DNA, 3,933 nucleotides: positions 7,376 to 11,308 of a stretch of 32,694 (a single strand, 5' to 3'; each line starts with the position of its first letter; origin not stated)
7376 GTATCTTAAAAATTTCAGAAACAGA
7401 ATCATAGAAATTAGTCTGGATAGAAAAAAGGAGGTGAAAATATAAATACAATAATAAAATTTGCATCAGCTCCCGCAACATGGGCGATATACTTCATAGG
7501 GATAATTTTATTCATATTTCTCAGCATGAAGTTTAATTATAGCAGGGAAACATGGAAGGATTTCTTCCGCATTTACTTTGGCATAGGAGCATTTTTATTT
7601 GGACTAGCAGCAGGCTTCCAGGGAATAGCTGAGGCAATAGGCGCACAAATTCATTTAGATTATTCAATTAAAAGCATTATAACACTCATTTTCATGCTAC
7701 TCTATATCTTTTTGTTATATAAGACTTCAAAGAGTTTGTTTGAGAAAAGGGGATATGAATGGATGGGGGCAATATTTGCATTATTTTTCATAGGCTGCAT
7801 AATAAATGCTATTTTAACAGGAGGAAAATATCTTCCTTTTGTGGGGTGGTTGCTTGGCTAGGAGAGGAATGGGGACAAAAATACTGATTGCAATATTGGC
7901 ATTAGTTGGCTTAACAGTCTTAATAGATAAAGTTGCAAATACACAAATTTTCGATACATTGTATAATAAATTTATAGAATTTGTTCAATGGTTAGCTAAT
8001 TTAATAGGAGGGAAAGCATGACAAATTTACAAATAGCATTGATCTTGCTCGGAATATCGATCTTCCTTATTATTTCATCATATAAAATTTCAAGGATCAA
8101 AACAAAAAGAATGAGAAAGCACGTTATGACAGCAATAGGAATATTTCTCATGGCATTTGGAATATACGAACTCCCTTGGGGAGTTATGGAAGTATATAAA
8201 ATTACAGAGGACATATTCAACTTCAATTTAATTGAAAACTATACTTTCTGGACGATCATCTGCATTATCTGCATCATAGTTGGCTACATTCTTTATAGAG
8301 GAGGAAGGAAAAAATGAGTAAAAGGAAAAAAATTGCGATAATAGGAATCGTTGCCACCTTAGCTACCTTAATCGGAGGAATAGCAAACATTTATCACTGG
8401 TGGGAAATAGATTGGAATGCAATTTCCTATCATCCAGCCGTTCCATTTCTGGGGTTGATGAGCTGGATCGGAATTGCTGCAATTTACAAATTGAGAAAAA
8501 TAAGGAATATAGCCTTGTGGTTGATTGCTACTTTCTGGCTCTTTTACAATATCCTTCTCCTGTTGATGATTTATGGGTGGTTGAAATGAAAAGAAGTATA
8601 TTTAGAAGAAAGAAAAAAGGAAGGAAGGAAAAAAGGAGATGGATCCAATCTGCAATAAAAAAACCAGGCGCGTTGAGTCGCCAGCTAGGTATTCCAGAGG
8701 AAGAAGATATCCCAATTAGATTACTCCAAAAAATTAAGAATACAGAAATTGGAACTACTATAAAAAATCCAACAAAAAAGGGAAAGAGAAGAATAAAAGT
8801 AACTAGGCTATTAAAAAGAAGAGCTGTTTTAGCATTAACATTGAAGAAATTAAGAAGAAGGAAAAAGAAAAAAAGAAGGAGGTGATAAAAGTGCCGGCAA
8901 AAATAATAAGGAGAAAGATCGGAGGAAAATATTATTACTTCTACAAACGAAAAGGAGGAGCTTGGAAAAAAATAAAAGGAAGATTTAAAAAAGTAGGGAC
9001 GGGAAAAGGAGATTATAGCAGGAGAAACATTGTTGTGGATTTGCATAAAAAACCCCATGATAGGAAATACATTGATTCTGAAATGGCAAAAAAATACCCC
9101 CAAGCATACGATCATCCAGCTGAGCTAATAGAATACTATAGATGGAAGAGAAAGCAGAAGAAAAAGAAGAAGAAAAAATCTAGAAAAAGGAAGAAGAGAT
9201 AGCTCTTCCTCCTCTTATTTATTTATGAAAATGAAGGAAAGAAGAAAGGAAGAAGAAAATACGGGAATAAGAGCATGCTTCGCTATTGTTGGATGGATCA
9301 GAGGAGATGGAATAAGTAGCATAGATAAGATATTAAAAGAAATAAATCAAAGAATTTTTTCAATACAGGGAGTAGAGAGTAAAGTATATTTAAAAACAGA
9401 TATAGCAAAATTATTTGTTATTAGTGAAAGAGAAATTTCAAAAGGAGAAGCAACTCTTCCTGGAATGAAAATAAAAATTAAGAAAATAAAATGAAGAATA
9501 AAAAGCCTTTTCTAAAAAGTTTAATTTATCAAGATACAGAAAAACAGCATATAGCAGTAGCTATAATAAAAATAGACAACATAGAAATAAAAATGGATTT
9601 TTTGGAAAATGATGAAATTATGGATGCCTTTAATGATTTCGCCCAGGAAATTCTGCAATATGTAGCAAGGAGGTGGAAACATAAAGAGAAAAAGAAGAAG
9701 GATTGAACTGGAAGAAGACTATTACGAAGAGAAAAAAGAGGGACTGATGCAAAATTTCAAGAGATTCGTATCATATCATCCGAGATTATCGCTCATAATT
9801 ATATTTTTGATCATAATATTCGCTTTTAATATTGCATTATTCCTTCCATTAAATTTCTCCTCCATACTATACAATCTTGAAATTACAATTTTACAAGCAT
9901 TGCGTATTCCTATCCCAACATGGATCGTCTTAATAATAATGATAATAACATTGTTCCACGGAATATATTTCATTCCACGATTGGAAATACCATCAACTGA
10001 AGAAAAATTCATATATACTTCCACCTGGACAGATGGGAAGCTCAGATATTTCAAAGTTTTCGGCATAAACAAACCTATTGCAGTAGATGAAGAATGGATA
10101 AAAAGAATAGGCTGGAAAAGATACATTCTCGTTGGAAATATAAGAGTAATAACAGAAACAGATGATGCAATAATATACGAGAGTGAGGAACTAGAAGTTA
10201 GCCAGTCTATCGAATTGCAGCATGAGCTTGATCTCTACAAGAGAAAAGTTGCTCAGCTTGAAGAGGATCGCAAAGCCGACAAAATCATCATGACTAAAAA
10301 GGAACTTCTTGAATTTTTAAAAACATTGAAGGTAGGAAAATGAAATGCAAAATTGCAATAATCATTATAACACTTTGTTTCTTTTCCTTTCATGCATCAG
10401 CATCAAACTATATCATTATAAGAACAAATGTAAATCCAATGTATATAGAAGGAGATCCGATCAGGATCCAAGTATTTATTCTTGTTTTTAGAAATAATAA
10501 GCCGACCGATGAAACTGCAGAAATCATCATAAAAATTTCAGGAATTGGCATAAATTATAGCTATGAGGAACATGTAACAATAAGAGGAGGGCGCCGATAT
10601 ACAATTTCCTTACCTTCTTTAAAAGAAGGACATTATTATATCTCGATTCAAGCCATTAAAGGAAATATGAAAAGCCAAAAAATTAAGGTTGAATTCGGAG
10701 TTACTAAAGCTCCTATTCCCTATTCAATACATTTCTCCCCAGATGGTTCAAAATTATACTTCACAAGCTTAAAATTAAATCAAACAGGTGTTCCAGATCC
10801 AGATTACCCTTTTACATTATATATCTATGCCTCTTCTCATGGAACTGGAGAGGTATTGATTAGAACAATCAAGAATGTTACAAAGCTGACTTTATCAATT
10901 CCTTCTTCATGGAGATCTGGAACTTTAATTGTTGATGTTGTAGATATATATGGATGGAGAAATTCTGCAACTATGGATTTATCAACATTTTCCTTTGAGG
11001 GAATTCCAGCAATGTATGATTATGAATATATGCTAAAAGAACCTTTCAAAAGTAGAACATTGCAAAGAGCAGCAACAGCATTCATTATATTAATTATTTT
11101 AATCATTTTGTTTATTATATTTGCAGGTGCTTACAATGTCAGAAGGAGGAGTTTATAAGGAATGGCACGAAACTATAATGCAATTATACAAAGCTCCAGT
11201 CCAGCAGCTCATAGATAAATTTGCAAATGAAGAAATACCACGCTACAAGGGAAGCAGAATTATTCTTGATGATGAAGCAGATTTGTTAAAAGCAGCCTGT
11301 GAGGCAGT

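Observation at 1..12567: Capsid-less virion-like module: candidate pleomorphic or spindle-type provirus, or vesicle-forming plasmid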

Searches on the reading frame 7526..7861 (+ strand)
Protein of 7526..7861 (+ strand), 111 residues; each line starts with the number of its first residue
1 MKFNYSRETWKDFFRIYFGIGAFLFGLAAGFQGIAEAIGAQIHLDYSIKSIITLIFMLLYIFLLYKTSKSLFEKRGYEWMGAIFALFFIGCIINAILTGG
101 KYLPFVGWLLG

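Call 5: search_protein_families(library=pfam, max_evalue=0.01, proteins=[window:7526-7861:+])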
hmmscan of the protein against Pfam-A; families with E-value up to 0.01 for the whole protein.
window:7526-7861:+ (111 aa): 1 family
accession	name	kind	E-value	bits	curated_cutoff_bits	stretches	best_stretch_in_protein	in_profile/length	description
PF07556.16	DUF1538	-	0.0025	17.6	22.6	1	13-60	27-74/211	Protein of unknown function (DUF1538)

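Call 8: search_protein_families(library=phrogs, max_evalue=0.01, proteins=[window:7526-7861:+])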
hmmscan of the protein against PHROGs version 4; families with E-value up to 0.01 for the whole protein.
window:7526-7861:+ (111 aa): 0 families

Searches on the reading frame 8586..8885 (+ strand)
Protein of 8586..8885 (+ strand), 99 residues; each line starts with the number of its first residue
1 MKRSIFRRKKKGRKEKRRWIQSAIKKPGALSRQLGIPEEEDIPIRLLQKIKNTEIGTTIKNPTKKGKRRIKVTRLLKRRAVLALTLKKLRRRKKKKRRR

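Call 6: search_protein_families(library=pfam, max_evalue=0.01, proteins=[window:8586-8885:+])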
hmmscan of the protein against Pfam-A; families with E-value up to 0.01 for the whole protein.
window:8586-8885:+ (99 aa): 0 families

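Call 9: search_protein_families(library=phrogs, max_evalue=0.01, proteins=[window:8586-8885:+])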
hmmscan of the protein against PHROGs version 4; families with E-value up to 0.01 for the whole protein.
window:8586-8885:+ (99 aa): 0 families

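Call 114: search_protein_families(library=phrogs, max_evalue=5, proteins=[window:8586-8885:+])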
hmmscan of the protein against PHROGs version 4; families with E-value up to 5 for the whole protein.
window:8586-8885:+ (99 aa): 2 families
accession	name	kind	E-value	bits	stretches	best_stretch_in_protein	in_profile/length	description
phrog_15706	-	unknown function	0.011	17.3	1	16-93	2-77/77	-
phrog_20603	-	unknown function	0.087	14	1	18-30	2-14/59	-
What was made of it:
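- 8586..8885 (+): Polybasic DNA-binding protein, homologue of fusellovirus virion protein VP2 (PF25632, phrog_15706). Best PHROG is phrog_15706, aligned end to end (call 114).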

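Call 115: search_protein_families(library=pfam, max_evalue=5, proteins=[window:8586-8885:+])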
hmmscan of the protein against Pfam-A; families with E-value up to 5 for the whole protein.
window:8586-8885:+ (99 aa): 1 family
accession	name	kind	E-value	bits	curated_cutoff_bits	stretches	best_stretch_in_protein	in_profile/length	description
PF23402.1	LTI65_LTI78_NYQTKV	-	0.04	14.5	28.1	1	30-77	4-51/61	LTI65/LTI78 NYQTKV repeat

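Call 128: search_dna_similar(query=window:8586-8885:+, collection=phages, mode=protein, max_evalue=10, max_rows=15)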
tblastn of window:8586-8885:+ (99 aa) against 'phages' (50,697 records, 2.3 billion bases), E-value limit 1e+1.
No match.
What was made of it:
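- Tried and rejected: tblastn against GenBank phages found nothing at BLAST level (call 128).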

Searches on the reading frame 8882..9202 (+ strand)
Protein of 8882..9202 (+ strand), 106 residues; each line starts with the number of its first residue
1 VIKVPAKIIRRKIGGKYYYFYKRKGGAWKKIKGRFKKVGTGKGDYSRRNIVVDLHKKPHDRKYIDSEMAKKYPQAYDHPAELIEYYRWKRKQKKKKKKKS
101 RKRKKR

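Call 6: search_protein_families(library=pfam, max_evalue=0.01, proteins=[window:8882-9202:+])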
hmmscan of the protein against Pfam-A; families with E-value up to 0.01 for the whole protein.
window:8882-9202:+ (106 aa): 0 families

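Call 9: search_protein_families(library=phrogs, max_evalue=0.01, proteins=[window:8882-9202:+])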
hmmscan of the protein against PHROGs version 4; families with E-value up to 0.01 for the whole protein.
window:8882-9202:+ (106 aa): 1 family
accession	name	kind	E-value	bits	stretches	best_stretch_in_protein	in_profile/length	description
phrog_3355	-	unknown function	0.0092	17.2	0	17-98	38-116/117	-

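Call 114: search_protein_families(library=phrogs, max_evalue=5, proteins=[window:8891-9202:+])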
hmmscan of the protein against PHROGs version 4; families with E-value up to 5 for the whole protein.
window:8891-9202:+ (103 aa): 1 family
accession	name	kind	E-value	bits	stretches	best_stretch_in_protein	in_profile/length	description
phrog_3355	-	unknown function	0.0076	17.4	1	14-95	38-116/117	-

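Call 115: search_protein_families(library=pfam, max_evalue=5, proteins=[window:8891-9202:+])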
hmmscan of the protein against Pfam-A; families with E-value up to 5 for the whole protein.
window:8891-9202:+ (103 aa): 0 families

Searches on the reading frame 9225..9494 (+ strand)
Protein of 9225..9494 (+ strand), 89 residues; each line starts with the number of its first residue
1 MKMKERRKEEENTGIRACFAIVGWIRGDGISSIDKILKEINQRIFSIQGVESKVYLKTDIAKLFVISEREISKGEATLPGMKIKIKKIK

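Call 6: search_protein_families(library=pfam, max_evalue=0.01, proteins=[window:9225-9494:+])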
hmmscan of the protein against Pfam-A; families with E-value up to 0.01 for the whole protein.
window:9225-9494:+ (89 aa): 0 families

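Call 9: search_protein_families(library=phrogs, max_evalue=0.01, proteins=[window:9225-9494:+])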
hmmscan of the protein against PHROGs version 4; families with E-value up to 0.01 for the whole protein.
window:9225-9494:+ (89 aa): 0 families
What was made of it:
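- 9225..9706 (+): Two small soluble proteins (89 and 71 aa) of unknown function. No family match (calls 6, 9).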

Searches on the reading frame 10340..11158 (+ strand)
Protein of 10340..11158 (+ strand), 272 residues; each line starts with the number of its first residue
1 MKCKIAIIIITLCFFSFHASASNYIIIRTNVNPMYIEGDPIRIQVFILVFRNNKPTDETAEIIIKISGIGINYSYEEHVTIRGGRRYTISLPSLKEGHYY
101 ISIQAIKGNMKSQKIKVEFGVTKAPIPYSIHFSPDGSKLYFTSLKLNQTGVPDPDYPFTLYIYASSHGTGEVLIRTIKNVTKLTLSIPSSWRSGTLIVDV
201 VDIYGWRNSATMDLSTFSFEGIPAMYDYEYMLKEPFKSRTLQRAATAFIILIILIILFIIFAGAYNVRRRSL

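Call 6: search_protein_families(library=pfam, max_evalue=0.01, proteins=[window:10340-11158:+])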
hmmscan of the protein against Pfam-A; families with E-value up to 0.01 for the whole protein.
window:10340-11158:+ (272 aa): 0 families

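Call 9: search_protein_families(library=phrogs, max_evalue=0.01, proteins=[window:10340-11158:+])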
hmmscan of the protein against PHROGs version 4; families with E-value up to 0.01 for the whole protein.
window:10340-11158:+ (272 aa): 0 families

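Call 57: find_homologous_proteins(query=window:10340-11158:+, max_evalue=0.001)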
Query window:10340-11158:+ (272 aa): 22 proteins with E <= 0.001 among 590 candidates.
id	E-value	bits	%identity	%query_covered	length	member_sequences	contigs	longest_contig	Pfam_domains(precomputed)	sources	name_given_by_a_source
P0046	5.8e-176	601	100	100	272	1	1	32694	-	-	-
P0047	3.1e-95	337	65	82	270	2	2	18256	-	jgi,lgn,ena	-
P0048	4.9e-93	329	57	96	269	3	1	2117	-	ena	-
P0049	2.0e-92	327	58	92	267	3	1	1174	-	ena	-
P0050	3.4e-90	320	55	98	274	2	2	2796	-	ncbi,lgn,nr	ncbi:MAG TPA: hypothetical protein ENI53_01380 [Thermoplasmatales archaeon]|nr:hypothetical protein 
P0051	5.8e-88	313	57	89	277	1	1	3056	-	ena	-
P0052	1.4e-84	302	62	82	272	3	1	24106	-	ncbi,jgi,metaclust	metaclust:\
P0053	5.6e-83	296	54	93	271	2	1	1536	-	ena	-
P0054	1.0e-82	296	52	97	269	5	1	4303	-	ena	-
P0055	1.3e-82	295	53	98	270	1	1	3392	-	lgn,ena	-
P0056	2.8e-82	294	57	89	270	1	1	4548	-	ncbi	-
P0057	1.4e-81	292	56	89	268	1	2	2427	-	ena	-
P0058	1.5e-80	288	56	82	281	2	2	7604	-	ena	-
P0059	5.7e-80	287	54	86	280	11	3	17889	-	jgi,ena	-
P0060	7.6e-76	273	50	89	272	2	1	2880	-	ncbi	-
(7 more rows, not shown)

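Call 60: search_solved_structures(query=A2, max_evalue=10)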
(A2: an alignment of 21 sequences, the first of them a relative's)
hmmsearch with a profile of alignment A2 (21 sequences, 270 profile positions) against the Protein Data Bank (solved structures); distinct sequences matched with E-value up to 10: 1.
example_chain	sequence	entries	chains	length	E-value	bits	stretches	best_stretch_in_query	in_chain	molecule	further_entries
3lft_A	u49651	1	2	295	0.61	12.6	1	54-125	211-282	uncharacterized protein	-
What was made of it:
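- Tried and rejected: A PDB sequence search with its profile found nothing below E 0.61 (call 60).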

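Call 72: predict_structure(alignment_id=A2)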
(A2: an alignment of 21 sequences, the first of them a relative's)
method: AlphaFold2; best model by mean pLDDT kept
length: 272 residues; sequences in the alignment: 21
mean_pLDDT: 82.1   pTM: 0.56
mean pLDDT of the five models: 82.1, 81.7, 81.5, 80.7, 79.9
residues with pLDDT >= 90: 120; 70-90: 105; 50-70: 26; < 50: 21
segments of 3 or more residues with pLDDT < 50: 218-237
pLDDT, mean of each block of 10 residues (from residue 1): 78 64 90 85 95 92 94 93 94 91 95 92 85 85 91 91 79 89 89 80 75 52 40 45 83 94 80 60
secondary structure, 60 per line:
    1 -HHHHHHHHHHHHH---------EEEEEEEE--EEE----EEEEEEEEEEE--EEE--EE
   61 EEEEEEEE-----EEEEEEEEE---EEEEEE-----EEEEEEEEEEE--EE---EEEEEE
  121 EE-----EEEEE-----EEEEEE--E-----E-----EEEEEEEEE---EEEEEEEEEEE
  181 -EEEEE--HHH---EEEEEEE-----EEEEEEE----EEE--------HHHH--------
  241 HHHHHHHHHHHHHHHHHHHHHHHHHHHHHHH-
elements in order: H2-14 E24-31 E34-36 E41-51 E54-56 E59-68 E74-82 E86-91 E97-107 E115-122 E128-132 E138-143 E158-166 E170-180 E182-186 E195-201 E207-213 E218-220 H229-232 H241-271
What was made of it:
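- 10340..11158 (+): Core type-I membrane protein: signal peptide, two Ig-like beta-sandwich domains, linker, TM anchor; candidate spike. AF2 model pLDDT 82 (call 72).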

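Call 74: fold_search(model_id=the predicted structure, library=viral)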
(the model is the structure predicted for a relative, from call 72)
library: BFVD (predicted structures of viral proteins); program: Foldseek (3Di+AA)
matches with E <= 10: 1118; with E <= 0.001: 62
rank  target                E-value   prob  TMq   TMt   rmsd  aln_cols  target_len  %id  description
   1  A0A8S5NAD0            3.4e-07  1.00  0.33  0.17   9.9       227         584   13  Uncharacterized protein (Fragment) [Siphoviridae sp. ctjd446]
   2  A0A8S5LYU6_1          8.5e-07  1.00  0.30  0.11  10.7       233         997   12  DUF1566 domain-containing protein [Siphoviridae sp. ctkcl3]
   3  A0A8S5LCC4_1          1.6e-06  1.00  0.32  0.10   9.7       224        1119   12  Spore coat protein [Siphoviridae sp. cttU829]
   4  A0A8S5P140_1          5.3e-06  1.00  0.32  0.10  12.2       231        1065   14  Spore coat protein H kinase fold, TRANSFERASE [Myoviridae sp. ctrCp2]
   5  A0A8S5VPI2            1.7e-05  1.00  0.29  0.13  13.3       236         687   10  (no name in the UniProt tables at hand)
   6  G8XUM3                2.6e-05  1.00  0.23  0.18  15.0       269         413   10  Membrane protein A45 [Aotine betaherpesvirus 1]
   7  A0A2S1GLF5            3.7e-05  1.00  0.27  0.09  13.3       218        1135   13  (no name in the UniProt tables at hand)
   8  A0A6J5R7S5            5.2e-05  1.00  0.30  0.14  13.0       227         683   10  Peptidase S8/S53 domain containing protein [uncultured Caudovirales phage]
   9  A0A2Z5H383            5.8e-05  1.00  0.25  0.12  12.7       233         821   12  Putative tail fiber protein [Escherichia phage Halfdan]
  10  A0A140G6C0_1          5.8e-05  1.00  0.22  0.10  20.9       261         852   11  Minor tail protein [Arthrobacter phage KellEzio]
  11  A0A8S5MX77            6.8e-05  1.00  0.31  0.17   9.8       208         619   16  Interleukin-6 receptor subunit beta Receptor, Fibronectin Type III [Siphoviridae sp. ct91l7]
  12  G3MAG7                7.1e-05  1.00  0.25  0.08  15.4       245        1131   14  Gp426 [Bacillus phage G]
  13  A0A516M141            7.5e-05  1.00  0.25  0.22  18.2       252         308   10  (no name in the UniProt tables at hand)
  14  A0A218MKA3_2          8.7e-05  1.00  0.23  0.08  16.9       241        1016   11  Putative gp62 [uncultured virus]
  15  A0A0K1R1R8            1.0e-04  1.00  0.25  0.17  20.9       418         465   11  Envelope glycoprotein E [Testudinid alphaherpesvirus 3]
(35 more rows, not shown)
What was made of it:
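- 10340..11158 (+): Fold hits are unspecific (call 74).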

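Call 106: search_dna_similar(query=window:10340-11158:+, collection=phages, mode=protein, max_evalue=1, max_rows=10)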
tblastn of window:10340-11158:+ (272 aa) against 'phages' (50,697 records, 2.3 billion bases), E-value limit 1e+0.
No match.
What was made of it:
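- Tried and rejected: tblastn against GenBank phages found nothing (call 106).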
